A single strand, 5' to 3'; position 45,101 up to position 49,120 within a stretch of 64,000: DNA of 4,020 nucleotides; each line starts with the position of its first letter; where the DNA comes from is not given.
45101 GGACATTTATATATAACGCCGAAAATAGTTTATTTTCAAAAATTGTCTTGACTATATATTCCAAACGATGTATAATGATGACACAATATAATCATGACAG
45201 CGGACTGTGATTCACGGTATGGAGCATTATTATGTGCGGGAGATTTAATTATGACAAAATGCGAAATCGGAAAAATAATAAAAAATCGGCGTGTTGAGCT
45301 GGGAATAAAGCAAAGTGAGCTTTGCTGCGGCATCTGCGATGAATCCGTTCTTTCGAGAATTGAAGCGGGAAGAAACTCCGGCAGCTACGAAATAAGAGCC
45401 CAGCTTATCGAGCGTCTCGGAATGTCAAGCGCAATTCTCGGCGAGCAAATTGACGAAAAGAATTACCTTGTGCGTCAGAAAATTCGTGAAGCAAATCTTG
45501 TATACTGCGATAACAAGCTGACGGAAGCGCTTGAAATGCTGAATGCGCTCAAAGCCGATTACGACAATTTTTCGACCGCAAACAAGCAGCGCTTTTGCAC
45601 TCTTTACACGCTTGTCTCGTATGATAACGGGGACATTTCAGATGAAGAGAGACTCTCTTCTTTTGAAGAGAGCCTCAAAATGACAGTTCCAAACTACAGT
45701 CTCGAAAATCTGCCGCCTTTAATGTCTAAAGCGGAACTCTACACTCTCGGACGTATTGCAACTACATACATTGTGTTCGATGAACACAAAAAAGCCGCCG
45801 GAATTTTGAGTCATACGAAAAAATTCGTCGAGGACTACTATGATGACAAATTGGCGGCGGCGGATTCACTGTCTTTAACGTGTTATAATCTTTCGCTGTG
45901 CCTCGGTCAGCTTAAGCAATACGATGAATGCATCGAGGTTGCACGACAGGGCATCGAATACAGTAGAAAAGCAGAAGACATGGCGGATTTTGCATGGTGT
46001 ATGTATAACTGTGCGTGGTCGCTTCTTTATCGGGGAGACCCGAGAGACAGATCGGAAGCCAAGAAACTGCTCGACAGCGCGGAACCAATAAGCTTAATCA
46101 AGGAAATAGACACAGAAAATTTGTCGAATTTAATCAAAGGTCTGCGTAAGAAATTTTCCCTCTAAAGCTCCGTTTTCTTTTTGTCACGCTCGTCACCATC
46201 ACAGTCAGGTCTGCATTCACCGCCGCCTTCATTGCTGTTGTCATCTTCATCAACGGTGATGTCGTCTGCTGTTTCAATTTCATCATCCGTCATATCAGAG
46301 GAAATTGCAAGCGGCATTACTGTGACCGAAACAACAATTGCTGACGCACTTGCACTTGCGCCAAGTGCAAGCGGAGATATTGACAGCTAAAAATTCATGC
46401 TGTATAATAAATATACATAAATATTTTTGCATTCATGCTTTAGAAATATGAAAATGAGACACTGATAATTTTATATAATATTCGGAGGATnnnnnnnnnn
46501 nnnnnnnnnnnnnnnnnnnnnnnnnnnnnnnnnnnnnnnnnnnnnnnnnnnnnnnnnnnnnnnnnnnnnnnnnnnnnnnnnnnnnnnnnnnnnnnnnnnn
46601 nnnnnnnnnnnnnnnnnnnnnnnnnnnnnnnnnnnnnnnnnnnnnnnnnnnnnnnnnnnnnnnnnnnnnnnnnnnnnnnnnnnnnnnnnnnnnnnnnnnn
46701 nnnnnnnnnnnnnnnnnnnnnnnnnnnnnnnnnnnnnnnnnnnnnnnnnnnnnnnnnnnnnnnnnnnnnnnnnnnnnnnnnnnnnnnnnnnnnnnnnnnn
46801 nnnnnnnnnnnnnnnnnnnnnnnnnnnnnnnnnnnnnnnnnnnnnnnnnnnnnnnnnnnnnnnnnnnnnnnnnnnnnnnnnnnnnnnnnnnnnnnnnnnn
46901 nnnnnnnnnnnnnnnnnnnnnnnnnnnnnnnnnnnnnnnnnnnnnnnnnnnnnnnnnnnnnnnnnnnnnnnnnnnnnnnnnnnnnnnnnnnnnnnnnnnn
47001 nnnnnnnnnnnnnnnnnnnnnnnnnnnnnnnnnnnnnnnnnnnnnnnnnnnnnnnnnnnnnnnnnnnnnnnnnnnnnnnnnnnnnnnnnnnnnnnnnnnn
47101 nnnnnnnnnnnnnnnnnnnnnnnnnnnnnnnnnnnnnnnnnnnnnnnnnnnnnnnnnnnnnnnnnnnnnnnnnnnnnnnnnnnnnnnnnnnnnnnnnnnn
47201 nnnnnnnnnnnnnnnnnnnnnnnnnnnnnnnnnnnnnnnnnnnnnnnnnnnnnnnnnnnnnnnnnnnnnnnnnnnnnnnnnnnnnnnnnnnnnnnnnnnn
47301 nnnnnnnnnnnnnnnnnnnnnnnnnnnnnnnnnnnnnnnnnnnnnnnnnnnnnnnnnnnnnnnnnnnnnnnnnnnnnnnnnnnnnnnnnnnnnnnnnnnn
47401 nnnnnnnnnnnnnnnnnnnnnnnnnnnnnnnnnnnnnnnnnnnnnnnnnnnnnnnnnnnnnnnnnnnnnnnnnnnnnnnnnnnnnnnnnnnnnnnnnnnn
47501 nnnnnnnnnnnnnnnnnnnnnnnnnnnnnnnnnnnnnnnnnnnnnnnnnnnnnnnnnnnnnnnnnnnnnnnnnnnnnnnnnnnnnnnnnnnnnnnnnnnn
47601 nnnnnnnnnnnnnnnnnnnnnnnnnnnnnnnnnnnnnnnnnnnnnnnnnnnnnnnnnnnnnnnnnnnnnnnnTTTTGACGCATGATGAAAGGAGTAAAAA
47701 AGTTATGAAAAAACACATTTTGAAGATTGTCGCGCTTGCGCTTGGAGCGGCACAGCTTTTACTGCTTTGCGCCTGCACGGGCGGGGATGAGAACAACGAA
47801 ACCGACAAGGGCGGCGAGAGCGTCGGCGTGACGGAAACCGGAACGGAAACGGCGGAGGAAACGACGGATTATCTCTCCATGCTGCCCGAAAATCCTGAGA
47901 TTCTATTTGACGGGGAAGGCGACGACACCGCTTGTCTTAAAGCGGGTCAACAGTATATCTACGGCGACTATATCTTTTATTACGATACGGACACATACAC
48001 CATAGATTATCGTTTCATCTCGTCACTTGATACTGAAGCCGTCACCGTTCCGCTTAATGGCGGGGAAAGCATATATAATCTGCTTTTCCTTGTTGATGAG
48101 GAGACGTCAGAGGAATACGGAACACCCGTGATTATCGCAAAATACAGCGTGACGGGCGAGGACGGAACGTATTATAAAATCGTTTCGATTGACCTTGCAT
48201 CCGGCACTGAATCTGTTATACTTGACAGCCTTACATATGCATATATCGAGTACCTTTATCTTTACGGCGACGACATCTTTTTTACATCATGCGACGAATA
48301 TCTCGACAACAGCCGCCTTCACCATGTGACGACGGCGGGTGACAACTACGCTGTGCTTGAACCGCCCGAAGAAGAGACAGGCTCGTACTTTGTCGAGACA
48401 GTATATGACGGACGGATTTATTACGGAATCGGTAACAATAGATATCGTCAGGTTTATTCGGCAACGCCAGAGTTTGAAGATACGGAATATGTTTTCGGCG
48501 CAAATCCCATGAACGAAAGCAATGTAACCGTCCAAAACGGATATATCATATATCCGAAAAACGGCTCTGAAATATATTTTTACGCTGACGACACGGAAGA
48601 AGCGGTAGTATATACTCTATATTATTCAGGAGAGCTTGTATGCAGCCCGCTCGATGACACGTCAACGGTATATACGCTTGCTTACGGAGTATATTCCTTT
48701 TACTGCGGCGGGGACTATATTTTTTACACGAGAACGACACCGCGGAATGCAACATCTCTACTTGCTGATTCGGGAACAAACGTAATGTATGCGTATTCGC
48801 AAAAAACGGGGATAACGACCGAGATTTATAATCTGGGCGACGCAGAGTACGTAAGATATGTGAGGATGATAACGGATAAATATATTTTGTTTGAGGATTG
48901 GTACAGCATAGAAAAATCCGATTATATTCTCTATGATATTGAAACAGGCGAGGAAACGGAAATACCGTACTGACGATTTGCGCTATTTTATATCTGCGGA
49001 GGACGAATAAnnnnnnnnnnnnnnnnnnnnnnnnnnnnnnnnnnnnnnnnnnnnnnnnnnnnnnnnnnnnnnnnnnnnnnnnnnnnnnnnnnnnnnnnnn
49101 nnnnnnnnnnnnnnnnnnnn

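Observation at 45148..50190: Accessory cassette: HTH/helical-repeat regulator plus three tandem paralogous beta-propeller-like lipoproteins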

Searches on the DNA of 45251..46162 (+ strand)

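Call 34: search_rna_families(sources=[L004, L011, L016, L018, L020, L006, L008, L024], threshold=gathering)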
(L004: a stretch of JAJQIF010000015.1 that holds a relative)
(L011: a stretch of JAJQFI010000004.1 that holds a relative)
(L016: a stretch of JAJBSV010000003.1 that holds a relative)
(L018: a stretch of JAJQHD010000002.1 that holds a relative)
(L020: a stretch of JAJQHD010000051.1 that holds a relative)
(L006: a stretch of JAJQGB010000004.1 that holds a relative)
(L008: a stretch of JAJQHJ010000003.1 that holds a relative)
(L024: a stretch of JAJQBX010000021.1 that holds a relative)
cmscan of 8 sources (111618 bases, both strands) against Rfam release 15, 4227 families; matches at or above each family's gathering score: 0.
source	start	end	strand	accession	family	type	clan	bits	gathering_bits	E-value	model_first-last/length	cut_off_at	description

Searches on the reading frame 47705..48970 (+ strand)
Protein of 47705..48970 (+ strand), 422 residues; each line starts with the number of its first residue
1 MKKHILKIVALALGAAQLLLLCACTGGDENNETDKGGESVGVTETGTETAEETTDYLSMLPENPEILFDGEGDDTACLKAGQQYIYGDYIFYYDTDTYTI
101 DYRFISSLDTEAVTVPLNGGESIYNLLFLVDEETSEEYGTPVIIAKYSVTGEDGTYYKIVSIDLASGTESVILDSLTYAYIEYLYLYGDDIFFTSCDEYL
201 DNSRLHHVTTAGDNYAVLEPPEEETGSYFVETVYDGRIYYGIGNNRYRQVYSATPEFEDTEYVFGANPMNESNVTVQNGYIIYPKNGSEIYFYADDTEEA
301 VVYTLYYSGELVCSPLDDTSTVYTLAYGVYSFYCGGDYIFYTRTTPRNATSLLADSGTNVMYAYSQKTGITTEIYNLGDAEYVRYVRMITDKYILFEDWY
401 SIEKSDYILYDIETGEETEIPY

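Call 3: search_protein_families(library=pfam, proteins=[window:47705-48970:+], max_evalue=1)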
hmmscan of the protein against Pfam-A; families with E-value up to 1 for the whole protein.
window:47705-48970:+ (422 aa): 0 families

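Call 4: search_protein_families(library=ncbifam, proteins=[window:47705-48970:+], max_evalue=1)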
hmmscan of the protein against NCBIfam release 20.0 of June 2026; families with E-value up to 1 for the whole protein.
window:47705-48970:+ (422 aa): 1 family
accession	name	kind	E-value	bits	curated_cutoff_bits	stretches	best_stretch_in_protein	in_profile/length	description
NF045774.1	cytochro_C551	exception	0.079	12.9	118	1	9-48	4-40/110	cytochrome c551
